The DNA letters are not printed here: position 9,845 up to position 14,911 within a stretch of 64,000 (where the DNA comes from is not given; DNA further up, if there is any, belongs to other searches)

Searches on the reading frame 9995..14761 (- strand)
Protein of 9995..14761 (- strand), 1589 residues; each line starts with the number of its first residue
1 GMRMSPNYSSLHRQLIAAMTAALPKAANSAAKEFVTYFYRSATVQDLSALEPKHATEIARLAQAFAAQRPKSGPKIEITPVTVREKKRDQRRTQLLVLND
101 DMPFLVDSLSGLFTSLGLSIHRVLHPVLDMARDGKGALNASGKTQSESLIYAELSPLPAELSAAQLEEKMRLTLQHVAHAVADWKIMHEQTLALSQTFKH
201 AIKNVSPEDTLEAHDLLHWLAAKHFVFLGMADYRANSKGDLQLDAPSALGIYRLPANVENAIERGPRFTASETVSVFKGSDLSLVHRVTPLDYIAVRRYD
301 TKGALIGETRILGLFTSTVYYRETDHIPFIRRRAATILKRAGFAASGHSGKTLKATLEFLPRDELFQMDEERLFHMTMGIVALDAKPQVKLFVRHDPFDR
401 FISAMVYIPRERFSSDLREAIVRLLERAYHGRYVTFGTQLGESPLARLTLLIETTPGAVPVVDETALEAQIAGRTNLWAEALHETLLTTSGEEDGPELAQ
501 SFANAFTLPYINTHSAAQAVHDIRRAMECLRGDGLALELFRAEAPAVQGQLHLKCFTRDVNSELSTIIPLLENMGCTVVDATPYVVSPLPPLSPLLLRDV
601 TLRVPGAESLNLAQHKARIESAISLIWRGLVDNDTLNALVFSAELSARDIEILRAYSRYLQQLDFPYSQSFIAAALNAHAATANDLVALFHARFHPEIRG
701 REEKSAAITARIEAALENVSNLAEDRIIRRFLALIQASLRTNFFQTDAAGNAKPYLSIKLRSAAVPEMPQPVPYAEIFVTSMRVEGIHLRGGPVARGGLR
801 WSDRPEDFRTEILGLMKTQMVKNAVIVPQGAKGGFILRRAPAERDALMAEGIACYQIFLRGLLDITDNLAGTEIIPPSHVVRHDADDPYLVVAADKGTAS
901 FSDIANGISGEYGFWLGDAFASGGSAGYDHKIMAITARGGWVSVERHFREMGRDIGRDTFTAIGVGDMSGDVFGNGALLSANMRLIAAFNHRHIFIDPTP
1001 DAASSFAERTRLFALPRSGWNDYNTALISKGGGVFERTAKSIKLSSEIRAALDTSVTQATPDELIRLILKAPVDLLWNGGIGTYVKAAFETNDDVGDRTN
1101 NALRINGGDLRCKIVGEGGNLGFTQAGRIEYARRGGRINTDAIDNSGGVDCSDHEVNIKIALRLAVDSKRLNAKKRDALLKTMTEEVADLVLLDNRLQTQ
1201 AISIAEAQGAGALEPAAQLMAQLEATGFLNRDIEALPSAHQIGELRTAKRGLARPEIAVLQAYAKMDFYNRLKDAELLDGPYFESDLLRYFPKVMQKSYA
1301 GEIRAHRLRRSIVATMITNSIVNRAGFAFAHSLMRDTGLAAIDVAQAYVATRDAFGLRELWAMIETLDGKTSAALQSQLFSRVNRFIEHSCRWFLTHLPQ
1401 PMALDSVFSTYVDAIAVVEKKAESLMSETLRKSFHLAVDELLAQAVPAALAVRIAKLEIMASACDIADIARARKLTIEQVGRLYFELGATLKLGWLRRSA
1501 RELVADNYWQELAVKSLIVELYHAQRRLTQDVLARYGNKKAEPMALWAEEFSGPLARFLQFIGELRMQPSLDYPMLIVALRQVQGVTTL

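Call 20: search_protein_families(library=pfam, proteins=[window:9995-14761:-], max_evalue=0.00001)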
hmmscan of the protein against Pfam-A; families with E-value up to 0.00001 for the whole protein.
window:9995-14761:- (1589 aa): 8 families
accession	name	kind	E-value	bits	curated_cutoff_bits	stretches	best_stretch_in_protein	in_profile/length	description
PF05088.18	Bac_GDH_CD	-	6.4e-255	846.7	22.8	1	712-1204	2-496/497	Bacterial NAD-glutamate dehydrogenase, catalytic domain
PF21074.2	GDH_C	-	1e-100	337.7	26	1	1250-1584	2-338/339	Glutamate dehydrogenase, C-terminal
PF21076.3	GDH_ACT2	-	1.7e-24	86.6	22.8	1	390-478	1-89/90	Glutamate dehydrogenase, ACT2 domain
PF21078.2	GDH_HM3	-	7.7e-24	84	24.6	1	632-696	2-66/66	Glutamate dehydrogenase, helical motif 3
PF21075.3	GDH_ACT1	-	9e-24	84.3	23.7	1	34-169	1-143/144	Glutamate dehydrogenase, ACT1 domain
PF21073.2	GDH_HM1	-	1.2e-19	70.4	21.2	1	327-384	1-58/60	Glutamate dehydrogenase, helical motif 1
PF21077.3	GDH_ACT3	-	3.1e-11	43.3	22.2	1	535-614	2-79/80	Glutamate dehydrogenase, ACT3 domain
PF21079.2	GDH_HM2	-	7.8e-09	35.8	21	1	486-525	2-41/45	Glutamate dehydrogenase, helical motif 2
